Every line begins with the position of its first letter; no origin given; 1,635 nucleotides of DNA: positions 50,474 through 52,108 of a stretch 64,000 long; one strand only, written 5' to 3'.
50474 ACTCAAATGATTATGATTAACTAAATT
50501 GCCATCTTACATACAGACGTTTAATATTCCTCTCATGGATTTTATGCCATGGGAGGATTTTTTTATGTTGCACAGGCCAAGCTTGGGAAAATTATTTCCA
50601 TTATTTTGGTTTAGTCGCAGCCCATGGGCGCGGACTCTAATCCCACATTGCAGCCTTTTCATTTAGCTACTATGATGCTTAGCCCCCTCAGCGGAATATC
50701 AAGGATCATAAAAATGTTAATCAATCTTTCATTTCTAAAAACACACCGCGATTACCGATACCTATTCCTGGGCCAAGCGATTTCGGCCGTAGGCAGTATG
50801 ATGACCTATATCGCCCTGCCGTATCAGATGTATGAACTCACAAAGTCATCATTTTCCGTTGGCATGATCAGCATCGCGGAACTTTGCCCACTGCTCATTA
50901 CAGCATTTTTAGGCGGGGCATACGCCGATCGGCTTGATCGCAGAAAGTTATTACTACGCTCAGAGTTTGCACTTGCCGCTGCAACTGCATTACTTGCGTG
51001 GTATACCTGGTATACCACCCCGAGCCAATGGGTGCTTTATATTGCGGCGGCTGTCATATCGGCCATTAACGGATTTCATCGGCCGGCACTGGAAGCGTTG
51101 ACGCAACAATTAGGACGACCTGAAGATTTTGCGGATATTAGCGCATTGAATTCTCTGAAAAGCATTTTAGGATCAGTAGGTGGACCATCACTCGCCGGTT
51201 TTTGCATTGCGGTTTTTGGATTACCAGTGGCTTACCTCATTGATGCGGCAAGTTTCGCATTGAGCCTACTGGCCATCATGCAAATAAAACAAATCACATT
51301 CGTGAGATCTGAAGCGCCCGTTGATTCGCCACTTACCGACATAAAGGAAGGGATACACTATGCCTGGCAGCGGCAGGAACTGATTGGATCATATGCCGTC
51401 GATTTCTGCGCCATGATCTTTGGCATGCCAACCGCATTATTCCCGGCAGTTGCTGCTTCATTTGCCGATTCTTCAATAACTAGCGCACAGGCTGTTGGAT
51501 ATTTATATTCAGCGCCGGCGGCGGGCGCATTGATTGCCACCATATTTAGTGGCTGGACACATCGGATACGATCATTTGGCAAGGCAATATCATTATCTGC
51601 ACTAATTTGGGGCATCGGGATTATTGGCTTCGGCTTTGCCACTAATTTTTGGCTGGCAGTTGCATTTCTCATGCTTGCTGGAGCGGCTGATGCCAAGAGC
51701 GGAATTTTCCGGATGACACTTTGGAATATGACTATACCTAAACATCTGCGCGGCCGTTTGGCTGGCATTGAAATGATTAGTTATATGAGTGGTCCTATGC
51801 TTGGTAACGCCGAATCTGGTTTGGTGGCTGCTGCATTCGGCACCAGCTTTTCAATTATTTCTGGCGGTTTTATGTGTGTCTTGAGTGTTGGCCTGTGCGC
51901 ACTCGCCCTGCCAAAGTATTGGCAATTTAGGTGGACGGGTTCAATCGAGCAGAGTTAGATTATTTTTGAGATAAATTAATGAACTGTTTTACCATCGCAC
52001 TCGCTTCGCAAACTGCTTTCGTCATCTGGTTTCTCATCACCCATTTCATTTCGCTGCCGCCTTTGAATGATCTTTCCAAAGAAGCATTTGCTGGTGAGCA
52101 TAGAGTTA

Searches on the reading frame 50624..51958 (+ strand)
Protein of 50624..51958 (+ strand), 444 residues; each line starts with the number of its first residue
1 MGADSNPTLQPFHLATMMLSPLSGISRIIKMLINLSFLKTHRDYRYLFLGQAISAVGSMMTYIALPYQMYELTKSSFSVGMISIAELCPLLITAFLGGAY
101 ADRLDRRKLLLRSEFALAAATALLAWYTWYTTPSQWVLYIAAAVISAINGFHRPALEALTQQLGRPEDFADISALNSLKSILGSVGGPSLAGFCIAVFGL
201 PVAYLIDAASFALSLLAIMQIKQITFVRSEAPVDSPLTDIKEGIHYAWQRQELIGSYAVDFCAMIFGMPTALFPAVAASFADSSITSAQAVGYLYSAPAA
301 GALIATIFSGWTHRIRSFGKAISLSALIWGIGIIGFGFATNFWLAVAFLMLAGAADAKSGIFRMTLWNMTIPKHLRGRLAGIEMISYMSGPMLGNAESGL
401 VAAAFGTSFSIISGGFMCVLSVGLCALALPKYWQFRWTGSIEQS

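Call 22: search_protein_families(library=ncbifam, proteins=[window:50624-51958:+], max_evalue=0.00001)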
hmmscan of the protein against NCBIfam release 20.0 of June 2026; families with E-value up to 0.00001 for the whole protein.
window:50624-51958:+ (444 aa): 9 families
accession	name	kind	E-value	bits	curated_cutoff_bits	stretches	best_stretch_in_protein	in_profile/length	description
NF007792.0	PRK10489.1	equivalog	2.8e-65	221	324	1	30-436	5-406/419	enterobactin transporter EntS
TIGR00900.1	2A0121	subfamily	3.5e-48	164.8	319.6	1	44-406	1-364/364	H+ Antiporter protein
NF000245.1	macrolide_MefA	exception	1.3e-15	57.4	675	1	44-417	11-385/405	macrolide efflux MFS transporter Mef(A)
NF012178.0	tet_MFS_V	exception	3.4e-15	56.1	640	1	41-385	7-354/409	tetracycline efflux MFS transporter Tet(V)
NF052575.1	MFS_efflux_Tap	equivalog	2.3e-14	53.2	625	1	46-431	7-396/401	multidrug efflux MFS transporter Tap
NF000051.1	macrolide_MefB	exception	1.7e-12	47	800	1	42-431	9-398/409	macrolide efflux MFS transporter Mef(B)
NF000246.1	macrolide_MefC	exception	2.8e-11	43.1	870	1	39-425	5-391/407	macrolide efflux MFS transporter Mef(C)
TIGR00881.1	2A0104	subfamily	1.3e-06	27.7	407.75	1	64-218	17-168/379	phosphoglycerate transporter protein PgtP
TIGR00880.1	2_A_01_02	superfamily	5.7e-06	26.5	131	1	91-219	12-135/141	multidrug resistance protein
